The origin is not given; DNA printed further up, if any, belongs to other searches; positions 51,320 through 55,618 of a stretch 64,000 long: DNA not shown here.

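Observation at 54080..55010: Compositionally foreign (AT-rich) segment inside the methyltransferase gene coincides with the expected target-recognition domain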

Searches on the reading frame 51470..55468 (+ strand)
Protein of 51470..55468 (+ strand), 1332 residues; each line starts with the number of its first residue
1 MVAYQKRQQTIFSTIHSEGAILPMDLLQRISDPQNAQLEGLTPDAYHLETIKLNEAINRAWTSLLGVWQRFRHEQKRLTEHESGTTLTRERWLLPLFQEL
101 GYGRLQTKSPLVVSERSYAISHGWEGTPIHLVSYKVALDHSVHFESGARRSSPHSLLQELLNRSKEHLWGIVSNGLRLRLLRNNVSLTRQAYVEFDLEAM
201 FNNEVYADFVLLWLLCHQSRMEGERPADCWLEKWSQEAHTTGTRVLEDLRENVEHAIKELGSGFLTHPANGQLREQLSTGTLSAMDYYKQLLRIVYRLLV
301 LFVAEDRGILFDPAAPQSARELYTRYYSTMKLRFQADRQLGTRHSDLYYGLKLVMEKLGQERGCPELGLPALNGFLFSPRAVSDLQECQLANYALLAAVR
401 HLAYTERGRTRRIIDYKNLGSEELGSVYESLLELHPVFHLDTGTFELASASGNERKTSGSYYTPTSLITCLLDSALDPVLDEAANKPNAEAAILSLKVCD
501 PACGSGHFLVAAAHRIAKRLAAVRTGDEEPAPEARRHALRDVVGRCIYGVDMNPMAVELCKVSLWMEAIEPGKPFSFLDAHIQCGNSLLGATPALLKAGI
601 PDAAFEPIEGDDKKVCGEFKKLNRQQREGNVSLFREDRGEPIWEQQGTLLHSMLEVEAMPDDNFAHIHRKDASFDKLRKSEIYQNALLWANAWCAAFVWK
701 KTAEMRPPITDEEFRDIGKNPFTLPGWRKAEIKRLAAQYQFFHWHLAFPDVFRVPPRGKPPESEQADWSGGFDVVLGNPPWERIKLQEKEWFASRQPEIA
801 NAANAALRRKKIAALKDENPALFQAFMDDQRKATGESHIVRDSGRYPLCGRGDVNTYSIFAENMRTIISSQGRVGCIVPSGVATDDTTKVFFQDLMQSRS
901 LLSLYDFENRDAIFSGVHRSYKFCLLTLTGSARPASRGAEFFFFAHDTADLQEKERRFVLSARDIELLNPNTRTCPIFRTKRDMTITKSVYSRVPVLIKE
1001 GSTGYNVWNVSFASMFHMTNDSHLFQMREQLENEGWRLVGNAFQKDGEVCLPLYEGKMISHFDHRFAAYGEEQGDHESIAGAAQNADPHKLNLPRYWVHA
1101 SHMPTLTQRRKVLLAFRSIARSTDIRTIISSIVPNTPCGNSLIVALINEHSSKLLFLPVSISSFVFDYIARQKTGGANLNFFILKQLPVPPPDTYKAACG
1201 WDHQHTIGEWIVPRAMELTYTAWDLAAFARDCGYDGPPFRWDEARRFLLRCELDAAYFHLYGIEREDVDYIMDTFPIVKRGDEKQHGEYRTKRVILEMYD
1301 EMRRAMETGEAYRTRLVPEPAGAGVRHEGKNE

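Call 6: search_protein_families(library=pfam, proteins=[window:51470-55468:+], max_evalue=0.01)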
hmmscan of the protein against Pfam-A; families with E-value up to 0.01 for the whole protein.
window:51470-55468:+ (1332 aa): 4 families
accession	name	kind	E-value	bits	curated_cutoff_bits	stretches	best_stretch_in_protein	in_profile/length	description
PF07669.17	Eco57I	-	1.9e-20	74.1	25.3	2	546-828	2-118/171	Eco57I restriction-modification methylase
PF02384.22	N6_Mtase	-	6e-10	39.4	20.4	1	451-571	18-104/311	N-6 DNA Methylase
PF20473.4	MmeI_Mtase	-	9.8e-07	28.6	27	1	490-567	15-85/259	MmeI, DNA-methyltransferase domain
PF01170.24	UPF0020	-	0.00022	21.4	22.3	0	498-562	32-94/197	RMKL-like, methyltransferase domain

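Call 7: search_protein_families(library=padloc, proteins=[window:51470-55468:+], max_evalue=0.001)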
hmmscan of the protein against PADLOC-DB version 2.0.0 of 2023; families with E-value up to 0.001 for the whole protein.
window:51470-55468:+ (1332 aa): 47 families (the best 25 are shown)
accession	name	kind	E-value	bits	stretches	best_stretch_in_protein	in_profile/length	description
PDLC02643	DrmMI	-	7.8e-65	217.5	2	450-782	547-879/1347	DrmMI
PDLC03622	REase_MTase_IIG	-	1.1e-56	190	2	847-1190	956-1291/1524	Type IIG restriction enzyme-methyltransferase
PDLC03613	REase_MTase_IIG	-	6.6e-53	177.7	3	728-1140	717-1086/1250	Type IIG restriction enzyme-methyltransferase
PDLC02638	DrmMI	-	1.2e-44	150.8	2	450-782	546-882/935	DrmMI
PDLC03620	REase_MTase_IIG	-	4.3e-35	118.7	3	769-1275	852-1352/1378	Type IIG restriction enzyme-methyltransferase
PDLC03611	REase_MTase_IIG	-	4.4e-33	111.9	3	450-596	509-659/1532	Type IIG restriction enzyme-methyltransferase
PDLC02639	DrmMI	-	1.6e-28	97.5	1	441-599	235-395/803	DrmMI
PDLC02645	DrmMI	-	1.7e-27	94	2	538-593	660-715/772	DrmMI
PDLC03618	REase_MTase_IIG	-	2.9e-27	92.4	2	450-591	541-713/1429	Type IIG restriction enzyme-methyltransferase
PDLC03614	REase_MTase_IIG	-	4e-26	88.9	3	730-918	921-1094/1584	Type IIG restriction enzyme-methyltransferase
PDLC02644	DrmMI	-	7.1e-26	88.4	1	442-591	51-229/988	DrmMI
PDLC02646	DrmMI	-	3e-23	79.9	1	511-592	19-99/792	DrmMI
PDLC03629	REase_MTase_IIG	-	1.5e-17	60.7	1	489-591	429-536/1182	Type IIG restriction enzyme-methyltransferase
PDLC03604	REase_MTase_IIG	-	6.4e-16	55.6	1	390-592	297-505/1011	Type IIG restriction enzyme-methyltransferase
PDLC02529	PglX|PglXI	-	4.2e-14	49.2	1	461-589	202-320/1189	PglX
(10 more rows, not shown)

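Call 9: find_homologous_proteins(query=window:51470-55465:+)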
Query window:51470-55465:+ (1332 aa): 7410 proteins with E <= 0.001 among 8000 candidates; the best 120 are listed.
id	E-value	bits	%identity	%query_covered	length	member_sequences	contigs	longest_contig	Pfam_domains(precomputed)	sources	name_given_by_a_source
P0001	0.0e+0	3129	100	100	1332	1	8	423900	PF02384.23,PF07669.18,PF20473.5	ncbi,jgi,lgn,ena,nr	ncbi:MAG TPA: N-6 DNA methylase [Ktedonosporobacter sp.]|jgi:hypothetical protein|nr:N-6 DNA methyla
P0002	0.0e+0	2302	74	100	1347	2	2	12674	PF02384.23,PF07669.18,PF20473.5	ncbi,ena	-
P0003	0.0e+0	2279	73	100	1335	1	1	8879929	PF02384.23,PF07669.18,PF20473.5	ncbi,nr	ncbi:N-6 DNA methylase [Ktedonobacteria bacterium brp13]|nr:N-6 DNA methylase [Ktedonobacteria bacte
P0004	0.0e+0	2171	70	100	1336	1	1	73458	PF02384.23,PF07669.18,PF20473.5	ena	-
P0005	0.0e+0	2135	69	100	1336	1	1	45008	PF02384.23,PF07669.18,PF20473.5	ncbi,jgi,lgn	ncbi:MAG TPA: N-6 DNA methylase [Ktedonobacteraceae bacterium]|jgi:hypothetical protein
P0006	0.0e+0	2134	69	98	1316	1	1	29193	PF02384.23,PF07669.18,PF20473.5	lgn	-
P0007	0.0e+0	2091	69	100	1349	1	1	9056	PF02384.23,PF07669.18,PF20473.5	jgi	jgi:hypothetical protein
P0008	0.0e+0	2084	67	100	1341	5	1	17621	PF02384.23,PF07669.18,PF20473.5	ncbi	-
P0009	0.0e+0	2082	67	100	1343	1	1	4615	PF02384.23,PF07669.18,PF20473.5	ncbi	-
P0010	0.0e+0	2080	68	100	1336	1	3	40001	PF02384.23,PF07669.18,PF01170.25,PF20473.5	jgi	jgi:hypothetical protein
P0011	0.0e+0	2066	67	100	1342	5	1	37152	PF02384.23,PF07669.18,PF20473.5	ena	-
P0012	0.0e+0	2065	67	99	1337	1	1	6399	PF02384.23,PF07669.18,PF01170.25,PF20473.5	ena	-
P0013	0.0e+0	2065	67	100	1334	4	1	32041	PF02384.23,PF07669.18,PF20473.5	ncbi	-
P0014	0.0e+0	2058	66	100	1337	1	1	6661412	PF02384.23,PF07669.18,PF20473.5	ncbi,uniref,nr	ncbi:hypothetical protein KSD_47610 [Ktedonobacter sp. SOSP1-85]|uniref:Eco57I restriction-modificat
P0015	0.0e+0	2043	66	100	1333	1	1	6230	PF02384.23,PF07669.18,PF20473.5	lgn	-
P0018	0.0e+0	2027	66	99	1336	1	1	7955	PF02384.23,PF07669.18,PF20473.5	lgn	-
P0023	0.0e+0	2011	65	100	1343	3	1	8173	PF02384.23,PF07669.18,PF20473.5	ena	-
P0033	0.0e+0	1976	65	100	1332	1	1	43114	PF02384.23,PF07669.18,PF20473.5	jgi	jgi:hypothetical protein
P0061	0.0e+0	1915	63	99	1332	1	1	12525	PF02384.23,PF07669.18,PF01170.25,PF20473.5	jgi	jgi:hypothetical protein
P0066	0.0e+0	1893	63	99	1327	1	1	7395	PF02384.23,PF07669.18,PF20473.5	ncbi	-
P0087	0.0e+0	1830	61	99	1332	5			PF02384.23,PF07669.18,PF20473.5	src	-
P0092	0.0e+0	1826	61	99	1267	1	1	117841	PF02384.23,PF07669.18,PF20473.5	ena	-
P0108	0.0e+0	1796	59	99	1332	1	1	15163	PF02384.23,PF07669.18,PF20473.5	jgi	jgi:hypothetical protein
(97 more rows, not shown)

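Call 14: find_related_loci(query=A1, collection=genome_contigs, flank=10000)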
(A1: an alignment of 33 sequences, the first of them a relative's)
Query A1 (1332 aa) in genome_contigs; peptide patterns used: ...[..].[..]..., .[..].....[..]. (x = any residue, [..] = any of these).
599 stretches matched a pattern (row limit reached: there are more); 593 encode a relative of the query (tblastn E <= 1e-3); the best 80 are kept; 80 distinct loci.
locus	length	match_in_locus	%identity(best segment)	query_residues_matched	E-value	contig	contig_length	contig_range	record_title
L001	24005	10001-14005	73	1-1330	0e+0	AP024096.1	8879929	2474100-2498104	Ktedonobacteria bacterium brp13 DNA, complete genome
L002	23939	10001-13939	58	5-1332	0e+0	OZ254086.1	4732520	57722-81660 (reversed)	MAG: Calditrichales bacterium isolate 9af047bb-fff5-47c5-8bde-b903f089fbd6 genome assembly, chromosome: 1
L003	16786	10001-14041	59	3-1327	0e+0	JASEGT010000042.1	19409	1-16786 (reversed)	MAG: Actinomycetota bacterium isolate Yes70-03 NODE_42_length_19409_cov_6.459337, whole genome shotgun sequence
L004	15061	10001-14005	56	5-1321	0e+0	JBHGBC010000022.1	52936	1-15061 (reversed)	MAG: bacterium isolate SBS.BIN.52 SBSBIN52_contig_22, whole genome shotgun sequence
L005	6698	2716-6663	58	2-1321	0e+0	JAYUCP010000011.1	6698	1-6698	MAG: Acidobacteriota bacterium isolate GFS_6987 GFS_6987_10, whole genome shotgun sequence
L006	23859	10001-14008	56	2-1327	0e+0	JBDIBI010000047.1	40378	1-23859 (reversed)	MAG: Blastocatellia bacterium isolate AS-MICRO-OLR.206 NODE_2745_length_40378_cov_34.329483, whole genome shotgun sequen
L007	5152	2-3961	58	13-1303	0e+0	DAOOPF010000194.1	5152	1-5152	MAG TPA_asm: bacterium isolate AMR_MDS_2604 NODE_19432_length_5152_cov_11.754562, whole genome shotgun sequence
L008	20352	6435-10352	56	5-1323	0e+0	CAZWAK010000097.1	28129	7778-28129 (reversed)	MAG TPA_asm: uncultured Heliobacteriaceae bacterium isolate SRP287051_co1_146 genome assembly, contig: NODE_2558_length_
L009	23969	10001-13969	55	5-1321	0e+0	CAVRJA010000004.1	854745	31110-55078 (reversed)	MAG: uncultured Acidobacteriota bacterium isolate MFD05942.bin.2.7 genome assembly, contig: contig_21592, whole genome s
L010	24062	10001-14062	53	1-1327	0e+0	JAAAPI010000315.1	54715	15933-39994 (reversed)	MAG: Verrucomicrobia bacterium isolate GSL.Bin9 NODE_216_length_54715_cov_0.669487, whole genome shotgun sequence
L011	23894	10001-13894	55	5-1320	0e+0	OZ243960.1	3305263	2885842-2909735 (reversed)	MAG: Rubrobacteraceae bacterium isolate 6d3ed29e-e20b-42c7-a023-2236d73a9153 genome assembly, chromosome: 1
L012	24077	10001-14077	52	2-1321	0e+0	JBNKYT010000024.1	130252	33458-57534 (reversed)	MAG: Puniceicoccaceae bacterium isolate D1D2.bin.15.orig k141_1136433, whole genome shotgun sequence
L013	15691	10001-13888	55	18-1327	0e+0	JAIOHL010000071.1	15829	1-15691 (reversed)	MAG: Anaerolineae bacterium isolate MAG_03 contig_74298, whole genome shotgun sequence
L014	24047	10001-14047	53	1-1316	0e+0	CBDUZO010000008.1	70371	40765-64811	MAG TPA_asm: uncultured Phycisphaerales bacterium isolate SRR22302362_binner23_Refined_17 genome assembly, contig: ERZ25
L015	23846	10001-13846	55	7-1302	0e+0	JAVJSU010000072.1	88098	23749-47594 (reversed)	MAG: Aggregatilineales bacterium isolate G1-WW12-24 k141_23381, whole genome shotgun sequence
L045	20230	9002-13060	48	2-1332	0e+0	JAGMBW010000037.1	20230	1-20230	MAG: Desulfobacterales bacterium isolate RS_16_34 ZL425.bin.34.fa_37, whole genome shotgun sequence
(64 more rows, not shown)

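Call 26: search_solved_structures(query=window:51470-55465:+, max_evalue=0.01, show_alignments=2)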
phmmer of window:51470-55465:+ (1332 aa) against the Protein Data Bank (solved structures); distinct sequences matched with E-value up to 0.01: 1.
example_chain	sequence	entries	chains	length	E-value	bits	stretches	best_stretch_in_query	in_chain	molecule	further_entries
2okc_A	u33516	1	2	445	0.0051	17.5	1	451-571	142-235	Type I restriction enzyme StySJI M protein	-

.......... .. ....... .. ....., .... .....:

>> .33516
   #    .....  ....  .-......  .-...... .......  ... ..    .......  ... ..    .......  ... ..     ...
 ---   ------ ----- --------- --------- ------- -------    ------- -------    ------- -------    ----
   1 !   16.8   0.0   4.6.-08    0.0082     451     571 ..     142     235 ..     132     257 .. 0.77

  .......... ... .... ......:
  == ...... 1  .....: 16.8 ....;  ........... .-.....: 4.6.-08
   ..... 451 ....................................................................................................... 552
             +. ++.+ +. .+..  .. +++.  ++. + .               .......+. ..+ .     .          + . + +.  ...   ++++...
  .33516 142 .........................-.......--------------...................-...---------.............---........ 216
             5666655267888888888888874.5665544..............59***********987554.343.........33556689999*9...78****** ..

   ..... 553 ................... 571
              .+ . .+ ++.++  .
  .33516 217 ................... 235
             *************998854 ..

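Call 48: find_encoding_contigs(protein=P0066, flank=2000, max_places=1)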
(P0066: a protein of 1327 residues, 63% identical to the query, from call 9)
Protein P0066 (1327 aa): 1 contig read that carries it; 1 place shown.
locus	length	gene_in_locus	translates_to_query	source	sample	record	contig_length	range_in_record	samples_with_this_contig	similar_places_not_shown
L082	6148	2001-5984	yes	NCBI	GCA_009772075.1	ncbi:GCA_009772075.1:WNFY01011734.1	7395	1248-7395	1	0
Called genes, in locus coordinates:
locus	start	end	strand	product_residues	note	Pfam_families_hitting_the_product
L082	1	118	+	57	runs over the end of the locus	-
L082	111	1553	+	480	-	PF13006:Nterm_IS4, PF01609:DDE_Tnp_1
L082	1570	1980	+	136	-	-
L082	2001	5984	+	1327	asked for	PF02384:N6_Mtase, PF20473:MmeI_Mtase (weak), PF07669:Eco57I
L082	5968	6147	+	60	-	?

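Call 49: find_encoding_contigs(protein=P0092, flank=2000, max_places=1)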
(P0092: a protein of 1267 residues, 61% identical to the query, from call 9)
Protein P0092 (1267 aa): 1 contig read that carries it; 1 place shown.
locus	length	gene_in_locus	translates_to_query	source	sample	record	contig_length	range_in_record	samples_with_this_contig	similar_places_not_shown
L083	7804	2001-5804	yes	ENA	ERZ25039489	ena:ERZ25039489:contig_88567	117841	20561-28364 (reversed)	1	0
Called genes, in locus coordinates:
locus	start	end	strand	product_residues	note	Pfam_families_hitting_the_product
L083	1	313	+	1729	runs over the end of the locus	PF00270:DEAD, PF00271:Helicase_C, PF09369:MZB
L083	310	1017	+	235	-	-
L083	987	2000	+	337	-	-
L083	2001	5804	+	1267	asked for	PF02384:N6_Mtase (faint), PF20473:MmeI_Mtase (weak), PF07669:Eco57I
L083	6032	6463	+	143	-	PF14539:DUF4442 (weak), PF13622:4HBT_3 (weak), PF03061:4HBT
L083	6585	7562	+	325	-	PF13493:DUF4118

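Call 50: find_encoding_contigs(protein=P0018, flank=2000, max_places=1)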
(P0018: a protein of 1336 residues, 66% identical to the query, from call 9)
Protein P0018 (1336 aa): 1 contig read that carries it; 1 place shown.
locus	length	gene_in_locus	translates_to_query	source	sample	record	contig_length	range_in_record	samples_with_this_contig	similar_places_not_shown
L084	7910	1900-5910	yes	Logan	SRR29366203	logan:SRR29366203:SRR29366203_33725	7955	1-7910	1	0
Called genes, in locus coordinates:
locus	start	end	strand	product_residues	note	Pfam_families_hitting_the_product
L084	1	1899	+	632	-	?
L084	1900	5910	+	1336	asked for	PF02384:N6_Mtase, PF20473:MmeI_Mtase (weak), PF07669:Eco57I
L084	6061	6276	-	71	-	-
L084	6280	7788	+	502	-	PF01385:OrfB_IS605, PF07282:Cas12f1-like_TNB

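Call 51: find_encoding_contigs(protein=P0002, flank=2000, max_places=1)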
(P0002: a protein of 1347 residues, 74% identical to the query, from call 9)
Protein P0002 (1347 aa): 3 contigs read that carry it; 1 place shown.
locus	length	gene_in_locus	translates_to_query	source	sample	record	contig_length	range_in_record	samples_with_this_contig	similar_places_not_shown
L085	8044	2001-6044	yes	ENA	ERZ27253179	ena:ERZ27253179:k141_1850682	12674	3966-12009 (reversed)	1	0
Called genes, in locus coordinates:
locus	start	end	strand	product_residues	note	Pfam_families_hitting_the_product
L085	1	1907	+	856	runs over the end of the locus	?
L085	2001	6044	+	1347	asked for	PF02384:N6_Mtase, PF20473:MmeI_Mtase (weak), PF07669:Eco57I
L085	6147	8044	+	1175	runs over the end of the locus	PF01443:Viral_helicase1 (faint), PF13086:AAA_11, PF13604:AAA_30 (weak), PF13086:AAA_11, PF13087:AAA_12, PF13361:UvrD_C (weak), PF13538:UvrD_C_2 (weak), PF13091:PLDc_2, +1 more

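Call 52: find_encoding_contigs(protein=P0023, flank=2000, max_places=1)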
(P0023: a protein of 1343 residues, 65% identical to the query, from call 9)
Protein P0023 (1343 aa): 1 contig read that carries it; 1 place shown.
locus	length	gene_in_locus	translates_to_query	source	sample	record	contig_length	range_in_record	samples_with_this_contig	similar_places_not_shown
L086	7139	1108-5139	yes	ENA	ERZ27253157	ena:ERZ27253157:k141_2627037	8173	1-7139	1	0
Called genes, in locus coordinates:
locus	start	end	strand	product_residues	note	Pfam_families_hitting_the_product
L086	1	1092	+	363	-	?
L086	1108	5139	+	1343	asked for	PF02384:N6_Mtase, PF20473:MmeI_Mtase (weak), PF07669:Eco57I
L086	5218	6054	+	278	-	PF08878:HamA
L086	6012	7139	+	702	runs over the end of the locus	PF00270:DEAD, PF04851:ResIII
